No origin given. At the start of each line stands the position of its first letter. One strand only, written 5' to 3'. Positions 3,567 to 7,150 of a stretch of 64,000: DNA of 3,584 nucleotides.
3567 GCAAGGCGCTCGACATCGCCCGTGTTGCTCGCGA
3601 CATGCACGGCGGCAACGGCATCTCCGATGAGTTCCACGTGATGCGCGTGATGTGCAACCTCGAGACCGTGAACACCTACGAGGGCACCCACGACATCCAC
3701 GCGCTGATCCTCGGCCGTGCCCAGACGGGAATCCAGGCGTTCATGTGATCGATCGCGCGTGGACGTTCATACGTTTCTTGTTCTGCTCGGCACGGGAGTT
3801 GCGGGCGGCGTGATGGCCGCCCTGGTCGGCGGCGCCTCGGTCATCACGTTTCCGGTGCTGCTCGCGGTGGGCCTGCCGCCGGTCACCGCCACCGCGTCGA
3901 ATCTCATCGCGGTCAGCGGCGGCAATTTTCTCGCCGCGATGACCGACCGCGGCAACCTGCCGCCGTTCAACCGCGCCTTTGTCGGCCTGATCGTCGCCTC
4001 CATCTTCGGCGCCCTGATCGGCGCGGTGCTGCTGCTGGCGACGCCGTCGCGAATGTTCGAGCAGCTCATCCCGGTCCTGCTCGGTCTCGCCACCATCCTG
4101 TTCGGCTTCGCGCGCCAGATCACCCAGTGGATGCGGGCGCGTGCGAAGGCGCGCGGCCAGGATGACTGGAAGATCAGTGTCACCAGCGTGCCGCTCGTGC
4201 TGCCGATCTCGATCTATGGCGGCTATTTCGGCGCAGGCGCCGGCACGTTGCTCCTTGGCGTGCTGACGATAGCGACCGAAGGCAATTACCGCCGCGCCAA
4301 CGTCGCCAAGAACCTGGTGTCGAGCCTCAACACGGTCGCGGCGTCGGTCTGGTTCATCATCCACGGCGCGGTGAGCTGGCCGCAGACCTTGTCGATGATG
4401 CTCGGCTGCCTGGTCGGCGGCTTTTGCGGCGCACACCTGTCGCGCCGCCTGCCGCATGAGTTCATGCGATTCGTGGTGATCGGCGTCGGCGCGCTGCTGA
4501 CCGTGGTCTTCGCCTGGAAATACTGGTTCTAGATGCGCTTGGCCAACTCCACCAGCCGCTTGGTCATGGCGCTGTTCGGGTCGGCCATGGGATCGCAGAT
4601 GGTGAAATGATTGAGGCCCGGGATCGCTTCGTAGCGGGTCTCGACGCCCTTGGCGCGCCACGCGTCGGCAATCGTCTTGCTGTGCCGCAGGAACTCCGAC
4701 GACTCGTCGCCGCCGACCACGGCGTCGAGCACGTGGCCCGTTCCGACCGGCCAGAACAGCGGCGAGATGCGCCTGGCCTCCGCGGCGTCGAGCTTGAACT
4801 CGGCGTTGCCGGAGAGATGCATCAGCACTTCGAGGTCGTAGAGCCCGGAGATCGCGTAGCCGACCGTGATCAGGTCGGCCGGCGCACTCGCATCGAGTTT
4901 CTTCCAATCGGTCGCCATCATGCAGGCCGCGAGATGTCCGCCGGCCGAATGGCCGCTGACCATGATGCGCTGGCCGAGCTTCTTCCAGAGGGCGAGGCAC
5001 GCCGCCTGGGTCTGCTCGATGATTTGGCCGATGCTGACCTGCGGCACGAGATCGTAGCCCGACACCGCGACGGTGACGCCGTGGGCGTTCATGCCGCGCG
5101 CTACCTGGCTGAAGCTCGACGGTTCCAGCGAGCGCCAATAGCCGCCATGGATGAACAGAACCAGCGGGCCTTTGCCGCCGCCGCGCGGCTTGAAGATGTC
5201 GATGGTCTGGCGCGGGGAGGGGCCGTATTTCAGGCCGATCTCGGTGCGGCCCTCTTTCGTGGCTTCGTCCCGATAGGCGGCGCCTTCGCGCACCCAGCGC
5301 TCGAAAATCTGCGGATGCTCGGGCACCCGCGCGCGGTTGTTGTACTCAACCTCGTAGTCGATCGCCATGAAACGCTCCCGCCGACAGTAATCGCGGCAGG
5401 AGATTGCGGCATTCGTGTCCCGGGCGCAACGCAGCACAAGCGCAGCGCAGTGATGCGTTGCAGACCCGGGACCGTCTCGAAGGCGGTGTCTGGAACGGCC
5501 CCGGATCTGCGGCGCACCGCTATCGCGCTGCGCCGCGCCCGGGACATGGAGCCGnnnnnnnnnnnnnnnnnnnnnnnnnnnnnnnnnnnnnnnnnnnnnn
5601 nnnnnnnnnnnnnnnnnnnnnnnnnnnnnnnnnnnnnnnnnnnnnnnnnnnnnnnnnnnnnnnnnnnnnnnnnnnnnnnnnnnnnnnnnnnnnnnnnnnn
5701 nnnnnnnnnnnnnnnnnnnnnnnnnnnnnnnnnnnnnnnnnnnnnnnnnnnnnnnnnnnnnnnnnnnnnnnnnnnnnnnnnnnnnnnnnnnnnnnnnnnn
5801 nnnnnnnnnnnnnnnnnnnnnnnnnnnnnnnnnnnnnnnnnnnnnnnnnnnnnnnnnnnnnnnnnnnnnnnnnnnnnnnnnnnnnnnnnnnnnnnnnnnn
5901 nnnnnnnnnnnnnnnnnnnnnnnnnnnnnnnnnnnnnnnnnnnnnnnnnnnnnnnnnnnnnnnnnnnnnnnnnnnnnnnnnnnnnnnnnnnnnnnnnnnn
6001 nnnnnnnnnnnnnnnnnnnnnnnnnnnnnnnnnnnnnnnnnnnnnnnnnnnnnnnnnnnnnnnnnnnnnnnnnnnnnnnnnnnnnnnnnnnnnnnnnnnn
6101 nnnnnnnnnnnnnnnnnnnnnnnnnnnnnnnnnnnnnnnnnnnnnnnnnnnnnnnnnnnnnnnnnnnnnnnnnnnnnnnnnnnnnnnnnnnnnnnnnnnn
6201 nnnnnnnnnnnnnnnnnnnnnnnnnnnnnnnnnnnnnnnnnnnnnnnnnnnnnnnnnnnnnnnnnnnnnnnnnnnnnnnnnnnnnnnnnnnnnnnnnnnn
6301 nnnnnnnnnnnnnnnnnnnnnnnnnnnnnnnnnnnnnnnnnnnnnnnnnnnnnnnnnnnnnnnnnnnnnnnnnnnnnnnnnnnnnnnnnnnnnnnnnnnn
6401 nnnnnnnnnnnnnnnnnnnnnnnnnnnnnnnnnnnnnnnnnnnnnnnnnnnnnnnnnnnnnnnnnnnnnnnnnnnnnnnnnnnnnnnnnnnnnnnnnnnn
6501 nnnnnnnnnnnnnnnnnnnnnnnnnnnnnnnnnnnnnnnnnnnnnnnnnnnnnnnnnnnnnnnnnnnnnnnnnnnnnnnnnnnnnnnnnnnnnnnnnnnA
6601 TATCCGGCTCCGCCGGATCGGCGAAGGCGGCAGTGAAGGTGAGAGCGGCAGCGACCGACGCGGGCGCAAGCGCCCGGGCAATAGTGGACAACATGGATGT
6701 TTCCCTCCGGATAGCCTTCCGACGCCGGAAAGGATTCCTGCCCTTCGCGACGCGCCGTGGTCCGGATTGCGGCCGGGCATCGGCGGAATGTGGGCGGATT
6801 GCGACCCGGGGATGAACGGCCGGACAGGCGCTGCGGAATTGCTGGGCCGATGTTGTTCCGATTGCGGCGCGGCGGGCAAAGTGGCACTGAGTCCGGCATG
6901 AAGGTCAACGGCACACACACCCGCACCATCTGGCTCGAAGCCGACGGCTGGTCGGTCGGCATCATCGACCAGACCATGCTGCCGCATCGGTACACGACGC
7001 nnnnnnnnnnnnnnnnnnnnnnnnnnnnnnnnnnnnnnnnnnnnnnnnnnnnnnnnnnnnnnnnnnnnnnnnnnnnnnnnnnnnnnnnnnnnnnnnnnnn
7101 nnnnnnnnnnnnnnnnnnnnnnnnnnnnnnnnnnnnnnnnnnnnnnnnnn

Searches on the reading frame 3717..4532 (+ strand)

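Call 3: search_protein_families(library=pfam, proteins=[window:3717-4532:+])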
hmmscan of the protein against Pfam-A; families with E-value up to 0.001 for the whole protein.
window:3717-4532:+ (271 aa): 1 family
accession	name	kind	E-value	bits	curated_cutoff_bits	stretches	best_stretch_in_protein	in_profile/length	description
PF01925.25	TauE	-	6.4e-36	124.6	32.6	1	23-263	1-235/237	Sulfite exporter TauE/SafE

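Call 4: search_protein_families(library=ncbifam, proteins=[window:3717-4532:+])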
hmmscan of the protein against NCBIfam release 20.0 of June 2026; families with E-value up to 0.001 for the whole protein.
window:3717-4532:+ (271 aa): 1 family
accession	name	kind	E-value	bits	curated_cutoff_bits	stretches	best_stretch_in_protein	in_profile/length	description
NF007909.0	PRK10621.1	equivalog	2.5e-16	59.8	383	1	17-262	9-247/266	hypothetical protein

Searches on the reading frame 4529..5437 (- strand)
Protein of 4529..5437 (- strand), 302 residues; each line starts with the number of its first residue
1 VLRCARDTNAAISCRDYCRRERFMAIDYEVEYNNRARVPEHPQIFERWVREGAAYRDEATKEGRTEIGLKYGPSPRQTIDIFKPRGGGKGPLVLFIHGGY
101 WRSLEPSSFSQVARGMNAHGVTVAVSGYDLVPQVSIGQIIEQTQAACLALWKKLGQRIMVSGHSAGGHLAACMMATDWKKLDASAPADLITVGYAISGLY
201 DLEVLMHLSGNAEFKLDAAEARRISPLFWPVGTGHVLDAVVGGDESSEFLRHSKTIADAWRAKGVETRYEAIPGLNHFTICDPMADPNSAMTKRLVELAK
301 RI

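Call 3: search_protein_families(library=pfam, proteins=[window:4529-5437:-])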
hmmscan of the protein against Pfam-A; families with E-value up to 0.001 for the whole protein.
window:4529-5437:- (302 aa): 5 families
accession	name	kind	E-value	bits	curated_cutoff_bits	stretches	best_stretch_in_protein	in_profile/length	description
PF07859.19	Abhydrolase_3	-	1.5e-11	44.9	25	1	93-277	1-206/210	alpha/beta hydrolase fold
PF20434.5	BD-FAE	-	8e-08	32.5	26.8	1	79-182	1-116/215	BD-FAE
PF12697.13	Abhydrolase_6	-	0.00015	22.9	26.3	1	93-261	1-155/217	Alpha/beta hydrolase family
PF01764.32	Lipase_3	-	0.00055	20.3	22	1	132-207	43-115/140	Lipase (class 3)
PF07224.18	Chlorophyllase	-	0.00086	18.6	26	0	71-170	23-130/301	Chlorophyllase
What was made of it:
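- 4529..5368 (-): Alpha/beta hydrolase (Abhydrolase_3 / BD-FAE), the conserved divergent neighbour of mtnA across the family. Pfam (call 3).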

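Call 4: search_protein_families(library=ncbifam, proteins=[window:4529-5437:-])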
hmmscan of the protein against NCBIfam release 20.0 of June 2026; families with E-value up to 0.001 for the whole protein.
window:4529-5437:- (302 aa): 5 families
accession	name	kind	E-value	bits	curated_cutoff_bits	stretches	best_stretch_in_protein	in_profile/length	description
NF058665.1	HaHSL_fam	equivalog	2.2e-65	220.6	320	1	28-295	2-259/260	hormone-sensitive lipase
NF058653.1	LipP1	equivalog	9.5e-08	31.2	350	1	72-175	53-165/300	LipP1 family hormone-sensitive lipase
NF033149.0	CHL_hydrolase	equivalog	1.4e-06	27.5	500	1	84-173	68-165/310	chloramphenicol hydrolase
NF058651.1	GESAG_HSLs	subfamily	0.00029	20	430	1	83-201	60-176/296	GESAG motif subfamily hormone-sensitive lipase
NF007547.0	PRK10162.1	equivalog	0.00083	18.4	389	0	78-185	73-187/321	acetyl esterase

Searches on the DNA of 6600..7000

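Call 34: search_rna_families(source=window, start=6600, end=7000, threshold=evalue, max_evalue=1)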
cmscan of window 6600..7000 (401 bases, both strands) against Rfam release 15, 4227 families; matches with E-value up to 1: 0.
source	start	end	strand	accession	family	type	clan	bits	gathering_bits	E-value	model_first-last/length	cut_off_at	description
